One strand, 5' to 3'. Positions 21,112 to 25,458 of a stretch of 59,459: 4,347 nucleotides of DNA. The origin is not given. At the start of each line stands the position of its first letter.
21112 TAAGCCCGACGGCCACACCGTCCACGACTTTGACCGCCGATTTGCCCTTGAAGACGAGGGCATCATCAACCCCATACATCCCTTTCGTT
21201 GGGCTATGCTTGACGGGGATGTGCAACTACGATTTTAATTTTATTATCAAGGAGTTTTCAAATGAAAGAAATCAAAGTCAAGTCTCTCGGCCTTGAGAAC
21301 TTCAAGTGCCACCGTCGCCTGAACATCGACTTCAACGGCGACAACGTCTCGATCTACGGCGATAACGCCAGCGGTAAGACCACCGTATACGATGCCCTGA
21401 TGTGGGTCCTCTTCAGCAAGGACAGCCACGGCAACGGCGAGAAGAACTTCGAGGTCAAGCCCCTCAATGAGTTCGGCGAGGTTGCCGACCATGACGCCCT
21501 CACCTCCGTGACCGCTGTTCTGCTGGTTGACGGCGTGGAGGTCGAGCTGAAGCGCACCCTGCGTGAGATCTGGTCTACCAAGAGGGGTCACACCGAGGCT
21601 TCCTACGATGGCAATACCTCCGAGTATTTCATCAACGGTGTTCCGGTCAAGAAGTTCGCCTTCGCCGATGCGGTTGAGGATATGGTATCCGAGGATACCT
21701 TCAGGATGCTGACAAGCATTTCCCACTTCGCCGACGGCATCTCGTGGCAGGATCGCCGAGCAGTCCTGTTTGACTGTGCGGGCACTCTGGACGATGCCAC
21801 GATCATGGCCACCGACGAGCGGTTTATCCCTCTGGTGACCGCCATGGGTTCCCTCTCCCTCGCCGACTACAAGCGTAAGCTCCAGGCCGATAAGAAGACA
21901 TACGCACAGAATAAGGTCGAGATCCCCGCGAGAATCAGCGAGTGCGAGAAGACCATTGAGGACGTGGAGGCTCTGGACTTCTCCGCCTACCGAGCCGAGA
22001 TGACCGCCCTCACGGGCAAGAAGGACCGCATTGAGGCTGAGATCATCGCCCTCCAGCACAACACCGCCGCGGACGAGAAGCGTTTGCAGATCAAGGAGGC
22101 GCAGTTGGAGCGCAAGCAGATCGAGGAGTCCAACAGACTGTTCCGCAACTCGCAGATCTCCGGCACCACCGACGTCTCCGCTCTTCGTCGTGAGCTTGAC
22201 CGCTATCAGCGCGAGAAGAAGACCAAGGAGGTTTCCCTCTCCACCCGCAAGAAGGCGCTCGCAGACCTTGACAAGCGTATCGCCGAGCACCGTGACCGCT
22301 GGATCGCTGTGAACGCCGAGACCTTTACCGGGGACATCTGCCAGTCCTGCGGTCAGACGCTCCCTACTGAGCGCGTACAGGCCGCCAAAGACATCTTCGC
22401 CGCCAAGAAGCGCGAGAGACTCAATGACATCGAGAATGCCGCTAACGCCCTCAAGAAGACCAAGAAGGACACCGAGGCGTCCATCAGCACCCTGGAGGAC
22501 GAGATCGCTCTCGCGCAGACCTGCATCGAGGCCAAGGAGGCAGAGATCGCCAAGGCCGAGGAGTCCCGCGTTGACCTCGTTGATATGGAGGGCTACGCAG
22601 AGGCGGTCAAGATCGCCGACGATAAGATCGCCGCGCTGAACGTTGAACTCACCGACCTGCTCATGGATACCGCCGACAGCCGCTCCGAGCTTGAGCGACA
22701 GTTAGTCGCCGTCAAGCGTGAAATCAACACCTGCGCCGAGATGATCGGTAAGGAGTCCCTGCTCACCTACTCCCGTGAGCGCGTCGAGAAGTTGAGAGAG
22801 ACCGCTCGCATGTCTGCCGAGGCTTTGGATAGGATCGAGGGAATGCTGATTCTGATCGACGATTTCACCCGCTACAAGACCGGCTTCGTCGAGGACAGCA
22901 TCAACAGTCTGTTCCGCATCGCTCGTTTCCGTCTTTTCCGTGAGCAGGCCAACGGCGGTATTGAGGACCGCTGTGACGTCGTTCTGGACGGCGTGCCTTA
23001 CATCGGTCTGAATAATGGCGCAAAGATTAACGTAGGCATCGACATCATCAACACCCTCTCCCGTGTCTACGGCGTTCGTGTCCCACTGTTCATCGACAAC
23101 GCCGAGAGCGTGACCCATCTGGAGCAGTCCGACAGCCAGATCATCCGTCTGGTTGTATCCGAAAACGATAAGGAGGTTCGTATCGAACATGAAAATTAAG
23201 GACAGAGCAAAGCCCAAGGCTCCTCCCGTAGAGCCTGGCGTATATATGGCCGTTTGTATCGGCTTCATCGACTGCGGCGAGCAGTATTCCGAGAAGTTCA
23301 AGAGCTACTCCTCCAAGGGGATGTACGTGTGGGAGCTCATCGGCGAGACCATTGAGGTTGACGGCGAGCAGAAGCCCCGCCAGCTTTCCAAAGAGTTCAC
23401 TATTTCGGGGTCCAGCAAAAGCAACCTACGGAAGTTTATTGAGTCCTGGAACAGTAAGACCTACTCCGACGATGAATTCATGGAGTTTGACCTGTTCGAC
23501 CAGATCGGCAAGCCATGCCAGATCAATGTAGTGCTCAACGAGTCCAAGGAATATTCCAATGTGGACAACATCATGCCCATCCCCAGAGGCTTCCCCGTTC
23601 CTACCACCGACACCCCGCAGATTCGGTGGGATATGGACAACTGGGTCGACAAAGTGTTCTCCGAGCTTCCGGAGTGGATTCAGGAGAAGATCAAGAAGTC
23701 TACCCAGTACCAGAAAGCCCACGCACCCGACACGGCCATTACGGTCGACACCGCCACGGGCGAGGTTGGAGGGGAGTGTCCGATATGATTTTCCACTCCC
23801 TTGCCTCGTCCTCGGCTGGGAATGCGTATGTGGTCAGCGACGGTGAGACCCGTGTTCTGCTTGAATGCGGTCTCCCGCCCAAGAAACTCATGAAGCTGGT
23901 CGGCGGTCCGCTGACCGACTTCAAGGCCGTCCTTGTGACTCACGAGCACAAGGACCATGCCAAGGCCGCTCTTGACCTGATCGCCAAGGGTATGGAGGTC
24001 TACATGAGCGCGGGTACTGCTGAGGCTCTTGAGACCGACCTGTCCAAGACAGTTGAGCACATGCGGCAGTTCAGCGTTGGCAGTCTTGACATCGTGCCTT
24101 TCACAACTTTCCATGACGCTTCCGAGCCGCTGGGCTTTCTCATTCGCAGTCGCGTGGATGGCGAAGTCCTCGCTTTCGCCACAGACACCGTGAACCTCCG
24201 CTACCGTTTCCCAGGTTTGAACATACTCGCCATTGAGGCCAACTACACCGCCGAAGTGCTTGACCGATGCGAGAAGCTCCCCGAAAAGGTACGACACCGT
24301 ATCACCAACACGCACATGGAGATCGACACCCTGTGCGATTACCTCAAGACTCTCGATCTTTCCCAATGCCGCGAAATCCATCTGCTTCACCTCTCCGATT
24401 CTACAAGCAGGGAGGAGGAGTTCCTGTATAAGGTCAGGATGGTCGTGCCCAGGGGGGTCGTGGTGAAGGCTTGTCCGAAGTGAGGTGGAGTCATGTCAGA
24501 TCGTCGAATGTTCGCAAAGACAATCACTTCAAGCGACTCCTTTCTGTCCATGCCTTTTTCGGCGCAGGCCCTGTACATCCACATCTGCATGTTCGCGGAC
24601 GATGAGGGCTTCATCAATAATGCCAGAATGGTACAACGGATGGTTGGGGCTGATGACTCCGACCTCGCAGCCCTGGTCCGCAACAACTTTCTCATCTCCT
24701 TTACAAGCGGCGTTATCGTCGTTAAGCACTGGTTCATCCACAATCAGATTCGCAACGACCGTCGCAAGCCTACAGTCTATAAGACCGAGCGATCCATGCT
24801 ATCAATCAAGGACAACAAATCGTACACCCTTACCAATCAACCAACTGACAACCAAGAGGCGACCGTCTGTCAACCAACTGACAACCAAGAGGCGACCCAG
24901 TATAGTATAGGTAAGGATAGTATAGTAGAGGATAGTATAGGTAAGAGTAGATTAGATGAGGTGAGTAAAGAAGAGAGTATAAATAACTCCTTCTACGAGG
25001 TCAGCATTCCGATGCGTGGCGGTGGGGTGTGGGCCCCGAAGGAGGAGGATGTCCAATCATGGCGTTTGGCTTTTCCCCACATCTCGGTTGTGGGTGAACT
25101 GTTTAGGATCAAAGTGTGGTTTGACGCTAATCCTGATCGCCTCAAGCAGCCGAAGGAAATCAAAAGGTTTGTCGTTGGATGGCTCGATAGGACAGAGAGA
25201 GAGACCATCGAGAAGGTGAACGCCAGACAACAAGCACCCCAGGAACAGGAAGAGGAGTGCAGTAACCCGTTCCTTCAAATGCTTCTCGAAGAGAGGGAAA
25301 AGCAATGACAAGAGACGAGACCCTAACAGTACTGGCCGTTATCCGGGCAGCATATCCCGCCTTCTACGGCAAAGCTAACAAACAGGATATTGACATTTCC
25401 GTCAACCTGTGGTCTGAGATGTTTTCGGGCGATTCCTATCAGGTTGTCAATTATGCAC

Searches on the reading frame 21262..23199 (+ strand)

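Call 44: search_protein_families(library=phrogs, proteins=[window:21262-23199:+], max_evalue=0.00001)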
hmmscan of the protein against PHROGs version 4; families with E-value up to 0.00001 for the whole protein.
window:21262-23199:+ (645 aa): 7 families
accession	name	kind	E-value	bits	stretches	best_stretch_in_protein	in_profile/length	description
phrog_77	-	DNA, RNA and nucleotide metabolism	2.7e-59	202.6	1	1-643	293-939/967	SbcC-like subunit of palindrome specific endonuclease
phrog_10445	-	unknown function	5.1e-58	197.6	1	2-281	1-278/296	-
phrog_21084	-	other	2.3e-53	182.5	1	357-643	101-395/396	recombinase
phrog_20188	-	DNA, RNA and nucleotide metabolism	3.6e-42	145.6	1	375-642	6-277/279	endonuclease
phrog_1499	-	unknown function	1.1e-23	85.2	2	3-465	2-342/427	-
phrog_25363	-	unknown function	8.2e-22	78.2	1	2-70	3-70/77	-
phrog_8323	-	unknown function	4.1e-06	26.6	1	3-57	48-102/623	-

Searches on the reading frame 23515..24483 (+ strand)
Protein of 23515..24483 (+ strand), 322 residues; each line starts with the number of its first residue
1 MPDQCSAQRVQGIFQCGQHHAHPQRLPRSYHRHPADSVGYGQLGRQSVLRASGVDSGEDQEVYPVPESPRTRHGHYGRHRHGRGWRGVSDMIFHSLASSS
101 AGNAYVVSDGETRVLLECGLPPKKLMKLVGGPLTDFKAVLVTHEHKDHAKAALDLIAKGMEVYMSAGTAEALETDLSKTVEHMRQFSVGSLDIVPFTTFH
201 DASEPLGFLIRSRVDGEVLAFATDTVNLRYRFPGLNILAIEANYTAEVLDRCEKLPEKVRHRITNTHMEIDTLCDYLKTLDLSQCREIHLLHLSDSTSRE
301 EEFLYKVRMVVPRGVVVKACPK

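Call 44: search_protein_families(library=phrogs, proteins=[window:23515-24483:+], max_evalue=0.00001)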
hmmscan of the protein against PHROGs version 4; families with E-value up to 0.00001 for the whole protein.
window:23515-24483:+ (322 aa): 1 family
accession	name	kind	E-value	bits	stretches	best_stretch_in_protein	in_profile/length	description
phrog_392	-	other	1.1e-60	206.9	1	90-310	5-238/348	metal-dependent hydrolase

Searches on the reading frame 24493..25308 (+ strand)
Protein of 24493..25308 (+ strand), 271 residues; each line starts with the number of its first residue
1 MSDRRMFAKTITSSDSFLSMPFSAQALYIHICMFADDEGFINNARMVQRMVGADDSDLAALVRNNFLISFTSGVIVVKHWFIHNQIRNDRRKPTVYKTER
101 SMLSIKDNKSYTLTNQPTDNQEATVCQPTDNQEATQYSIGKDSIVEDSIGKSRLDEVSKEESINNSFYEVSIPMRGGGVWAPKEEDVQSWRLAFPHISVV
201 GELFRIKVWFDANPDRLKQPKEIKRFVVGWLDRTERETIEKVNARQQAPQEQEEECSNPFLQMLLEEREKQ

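Call 44: search_protein_families(library=phrogs, proteins=[window:24493-25308:+], max_evalue=0.00001)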
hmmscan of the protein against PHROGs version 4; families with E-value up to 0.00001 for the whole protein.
window:24493-25308:+ (271 aa): 4 families
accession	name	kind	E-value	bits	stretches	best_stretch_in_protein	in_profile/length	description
phrog_5708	-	DNA, RNA and nucleotide metabolism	9.8e-64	216.9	1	1-256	1-250/263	DnaD-like helicase loader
phrog_8489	-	DNA, RNA and nucleotide metabolism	4e-59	202.1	1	1-159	1-162/296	DnaD-like helicase loader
phrog_1163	-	unknown function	3.3e-28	100.2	1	1-172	8-179/273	-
phrog_10469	-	DNA, RNA and nucleotide metabolism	9.4e-12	45.8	1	3-144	3-173/305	DnaD-like helicase loader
